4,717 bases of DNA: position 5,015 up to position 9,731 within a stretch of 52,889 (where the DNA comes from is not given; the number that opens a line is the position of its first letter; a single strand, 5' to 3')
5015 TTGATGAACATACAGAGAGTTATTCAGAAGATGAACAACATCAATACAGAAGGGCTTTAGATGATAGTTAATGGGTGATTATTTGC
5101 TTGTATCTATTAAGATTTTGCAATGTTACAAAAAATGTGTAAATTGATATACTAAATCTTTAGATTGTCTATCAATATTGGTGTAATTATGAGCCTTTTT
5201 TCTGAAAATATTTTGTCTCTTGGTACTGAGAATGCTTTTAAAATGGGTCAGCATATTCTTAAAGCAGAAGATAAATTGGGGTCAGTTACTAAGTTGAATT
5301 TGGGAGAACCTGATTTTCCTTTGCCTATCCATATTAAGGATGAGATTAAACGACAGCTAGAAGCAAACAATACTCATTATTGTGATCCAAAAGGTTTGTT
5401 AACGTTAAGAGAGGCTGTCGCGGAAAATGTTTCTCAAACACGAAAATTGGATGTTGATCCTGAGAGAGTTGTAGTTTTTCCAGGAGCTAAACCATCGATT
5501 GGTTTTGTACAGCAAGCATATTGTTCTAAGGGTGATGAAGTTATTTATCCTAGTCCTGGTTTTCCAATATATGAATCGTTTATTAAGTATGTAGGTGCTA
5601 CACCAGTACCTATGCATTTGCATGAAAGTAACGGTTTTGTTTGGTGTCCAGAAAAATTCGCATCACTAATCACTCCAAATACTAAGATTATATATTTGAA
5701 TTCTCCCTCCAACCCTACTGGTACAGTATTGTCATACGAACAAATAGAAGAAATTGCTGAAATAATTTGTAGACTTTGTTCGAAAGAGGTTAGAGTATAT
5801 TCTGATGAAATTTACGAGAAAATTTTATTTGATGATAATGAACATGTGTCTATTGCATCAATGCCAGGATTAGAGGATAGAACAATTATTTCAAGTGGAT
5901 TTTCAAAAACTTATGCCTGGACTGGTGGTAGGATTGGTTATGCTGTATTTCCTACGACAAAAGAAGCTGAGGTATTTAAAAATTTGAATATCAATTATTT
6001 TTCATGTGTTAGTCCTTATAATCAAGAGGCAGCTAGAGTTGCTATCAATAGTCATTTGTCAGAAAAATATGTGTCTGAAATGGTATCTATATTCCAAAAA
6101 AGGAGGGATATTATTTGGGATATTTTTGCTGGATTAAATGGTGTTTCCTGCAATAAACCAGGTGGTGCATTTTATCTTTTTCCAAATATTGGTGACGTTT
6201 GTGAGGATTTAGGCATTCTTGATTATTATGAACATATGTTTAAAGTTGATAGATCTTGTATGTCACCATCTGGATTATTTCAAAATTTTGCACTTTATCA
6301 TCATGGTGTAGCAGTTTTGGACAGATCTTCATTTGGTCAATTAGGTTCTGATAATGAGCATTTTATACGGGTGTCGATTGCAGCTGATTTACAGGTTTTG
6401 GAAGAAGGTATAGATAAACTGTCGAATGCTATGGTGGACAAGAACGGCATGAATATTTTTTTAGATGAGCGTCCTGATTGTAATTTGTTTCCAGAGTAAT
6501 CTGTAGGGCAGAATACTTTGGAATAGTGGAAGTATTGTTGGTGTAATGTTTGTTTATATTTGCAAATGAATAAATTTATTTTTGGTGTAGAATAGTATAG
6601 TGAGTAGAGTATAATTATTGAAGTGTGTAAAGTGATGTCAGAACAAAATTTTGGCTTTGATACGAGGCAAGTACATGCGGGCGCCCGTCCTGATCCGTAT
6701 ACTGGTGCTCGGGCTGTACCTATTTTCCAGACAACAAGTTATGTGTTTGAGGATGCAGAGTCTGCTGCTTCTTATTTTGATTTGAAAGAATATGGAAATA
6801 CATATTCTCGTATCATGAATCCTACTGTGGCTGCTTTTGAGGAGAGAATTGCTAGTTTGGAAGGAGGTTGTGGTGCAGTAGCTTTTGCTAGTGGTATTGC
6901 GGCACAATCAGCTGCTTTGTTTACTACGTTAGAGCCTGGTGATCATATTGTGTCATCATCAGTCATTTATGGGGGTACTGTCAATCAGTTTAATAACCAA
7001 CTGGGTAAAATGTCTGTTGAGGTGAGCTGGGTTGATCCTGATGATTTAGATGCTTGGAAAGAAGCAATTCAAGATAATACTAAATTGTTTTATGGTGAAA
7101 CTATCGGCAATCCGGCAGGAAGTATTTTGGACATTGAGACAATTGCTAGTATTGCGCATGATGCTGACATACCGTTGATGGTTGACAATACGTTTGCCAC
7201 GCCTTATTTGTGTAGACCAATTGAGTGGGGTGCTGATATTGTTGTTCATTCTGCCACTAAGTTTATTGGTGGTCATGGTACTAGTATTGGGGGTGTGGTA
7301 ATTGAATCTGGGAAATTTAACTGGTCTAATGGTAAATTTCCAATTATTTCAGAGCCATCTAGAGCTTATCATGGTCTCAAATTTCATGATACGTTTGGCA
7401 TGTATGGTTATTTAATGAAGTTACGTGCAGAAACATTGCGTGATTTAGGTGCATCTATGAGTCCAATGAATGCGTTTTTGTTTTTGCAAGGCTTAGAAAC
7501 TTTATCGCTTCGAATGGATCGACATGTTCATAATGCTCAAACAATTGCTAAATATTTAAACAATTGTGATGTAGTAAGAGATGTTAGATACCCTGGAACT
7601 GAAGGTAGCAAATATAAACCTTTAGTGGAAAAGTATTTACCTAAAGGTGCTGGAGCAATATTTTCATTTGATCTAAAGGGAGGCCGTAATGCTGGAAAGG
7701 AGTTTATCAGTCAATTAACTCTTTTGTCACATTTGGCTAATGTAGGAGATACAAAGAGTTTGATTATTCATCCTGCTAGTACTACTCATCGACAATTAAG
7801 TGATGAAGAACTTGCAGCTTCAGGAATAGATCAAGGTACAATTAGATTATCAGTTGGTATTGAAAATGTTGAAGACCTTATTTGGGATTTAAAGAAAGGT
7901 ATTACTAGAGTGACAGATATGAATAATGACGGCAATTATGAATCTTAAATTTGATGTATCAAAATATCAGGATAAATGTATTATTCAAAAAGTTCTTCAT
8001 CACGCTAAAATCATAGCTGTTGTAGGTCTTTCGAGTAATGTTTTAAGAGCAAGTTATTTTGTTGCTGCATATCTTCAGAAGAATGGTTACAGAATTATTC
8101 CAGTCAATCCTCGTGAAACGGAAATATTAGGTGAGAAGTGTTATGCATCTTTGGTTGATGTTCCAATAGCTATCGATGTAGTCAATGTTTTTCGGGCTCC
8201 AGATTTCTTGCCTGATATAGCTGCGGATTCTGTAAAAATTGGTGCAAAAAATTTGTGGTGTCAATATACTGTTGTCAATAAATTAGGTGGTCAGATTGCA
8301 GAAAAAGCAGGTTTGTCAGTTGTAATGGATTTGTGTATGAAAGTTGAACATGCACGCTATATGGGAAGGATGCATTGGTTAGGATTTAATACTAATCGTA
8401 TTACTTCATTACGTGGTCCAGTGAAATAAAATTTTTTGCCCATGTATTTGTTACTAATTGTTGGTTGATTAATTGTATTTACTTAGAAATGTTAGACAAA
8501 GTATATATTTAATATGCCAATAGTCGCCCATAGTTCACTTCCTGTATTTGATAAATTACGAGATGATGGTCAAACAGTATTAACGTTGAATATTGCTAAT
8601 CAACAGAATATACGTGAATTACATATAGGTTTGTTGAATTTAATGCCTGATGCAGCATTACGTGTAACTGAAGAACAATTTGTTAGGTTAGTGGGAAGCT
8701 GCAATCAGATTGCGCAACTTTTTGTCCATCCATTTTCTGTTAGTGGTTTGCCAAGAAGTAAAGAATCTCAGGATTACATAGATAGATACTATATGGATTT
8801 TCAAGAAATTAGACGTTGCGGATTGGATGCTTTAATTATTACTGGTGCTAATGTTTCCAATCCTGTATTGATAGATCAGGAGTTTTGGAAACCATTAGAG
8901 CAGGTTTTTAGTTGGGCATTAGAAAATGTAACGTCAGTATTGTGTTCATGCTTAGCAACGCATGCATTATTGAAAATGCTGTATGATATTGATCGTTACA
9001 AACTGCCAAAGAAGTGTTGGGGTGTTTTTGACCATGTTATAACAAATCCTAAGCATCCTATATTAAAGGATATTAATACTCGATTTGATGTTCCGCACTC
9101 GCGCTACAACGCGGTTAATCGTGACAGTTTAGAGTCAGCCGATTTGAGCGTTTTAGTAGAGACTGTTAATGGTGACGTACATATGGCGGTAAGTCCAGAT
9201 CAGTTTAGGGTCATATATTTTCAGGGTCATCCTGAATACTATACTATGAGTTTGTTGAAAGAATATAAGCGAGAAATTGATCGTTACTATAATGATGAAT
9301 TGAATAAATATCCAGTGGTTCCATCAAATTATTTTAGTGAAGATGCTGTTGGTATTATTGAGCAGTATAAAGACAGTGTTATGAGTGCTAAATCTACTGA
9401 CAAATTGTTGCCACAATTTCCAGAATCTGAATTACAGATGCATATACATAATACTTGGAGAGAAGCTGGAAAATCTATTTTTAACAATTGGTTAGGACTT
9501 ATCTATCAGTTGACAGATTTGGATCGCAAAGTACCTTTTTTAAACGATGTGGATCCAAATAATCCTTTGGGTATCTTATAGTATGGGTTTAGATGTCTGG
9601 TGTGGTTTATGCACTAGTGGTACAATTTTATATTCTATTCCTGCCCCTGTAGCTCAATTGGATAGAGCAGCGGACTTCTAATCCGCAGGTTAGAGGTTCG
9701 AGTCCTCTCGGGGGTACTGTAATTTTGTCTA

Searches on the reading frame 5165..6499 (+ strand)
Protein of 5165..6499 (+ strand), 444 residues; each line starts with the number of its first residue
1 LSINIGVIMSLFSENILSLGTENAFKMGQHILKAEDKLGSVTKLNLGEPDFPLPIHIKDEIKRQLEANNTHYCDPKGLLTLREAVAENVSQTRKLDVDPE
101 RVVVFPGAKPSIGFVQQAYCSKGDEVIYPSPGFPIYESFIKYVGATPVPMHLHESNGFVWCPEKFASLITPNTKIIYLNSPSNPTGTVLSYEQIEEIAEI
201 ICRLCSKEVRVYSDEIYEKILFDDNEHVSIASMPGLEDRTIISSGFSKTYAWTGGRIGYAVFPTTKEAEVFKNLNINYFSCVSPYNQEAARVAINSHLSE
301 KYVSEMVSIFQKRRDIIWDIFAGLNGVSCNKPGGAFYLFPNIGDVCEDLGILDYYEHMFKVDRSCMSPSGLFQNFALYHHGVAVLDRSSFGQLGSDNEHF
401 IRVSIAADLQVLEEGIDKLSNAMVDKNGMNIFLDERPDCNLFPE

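Call 62: search_protein_families(library=pfam, proteins=[window:5165-6499:+], max_evalue=0.00001)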
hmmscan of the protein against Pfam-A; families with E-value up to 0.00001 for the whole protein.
window:5165-6499:+ (444 aa): 1 family
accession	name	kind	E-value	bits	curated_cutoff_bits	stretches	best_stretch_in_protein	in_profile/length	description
PF00155.27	Aminotran_1_2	-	3.2e-51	175.1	19.7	1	41-418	3-360/361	Aminotransferase class I and II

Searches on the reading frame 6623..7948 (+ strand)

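Call 62: search_protein_families(library=pfam, proteins=[window:6623-7948:+], max_evalue=0.00001)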
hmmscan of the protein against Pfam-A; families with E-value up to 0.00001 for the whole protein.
window:6623-7948:+ (441 aa): 4 families
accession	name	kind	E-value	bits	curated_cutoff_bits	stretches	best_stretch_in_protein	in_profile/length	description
PF01053.26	Cys_Met_Meta_PP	-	1.2e-130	435.9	27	1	13-427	1-380/381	Cys/Met metabolism PLP-dependent enzyme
PF00155.27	Aminotran_1_2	-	7e-11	42.4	19.7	1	58-195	32-192/361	Aminotransferase class I and II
PF00266.25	Aminotran_5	-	2.4e-08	33.8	21.5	1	93-222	77-210/371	Aminotransferase class-V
PF01041.23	DegT_DnrJ_EryC1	-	8.1e-06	25.7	19.8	0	64-190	21-147/360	DegT/DnrJ/EryC1/StrS aminotransferase family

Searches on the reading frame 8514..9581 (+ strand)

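Call 62: search_protein_families(library=pfam, proteins=[window:8514-9581:+], max_evalue=0.00001)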
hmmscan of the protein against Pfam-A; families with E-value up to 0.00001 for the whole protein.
window:8514-9581:+ (355 aa): 1 family
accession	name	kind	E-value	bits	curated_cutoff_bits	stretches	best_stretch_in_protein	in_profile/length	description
PF04204.22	HTS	-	6.5e-81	272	27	1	2-334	1-296/298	Homoserine O-succinyltransferase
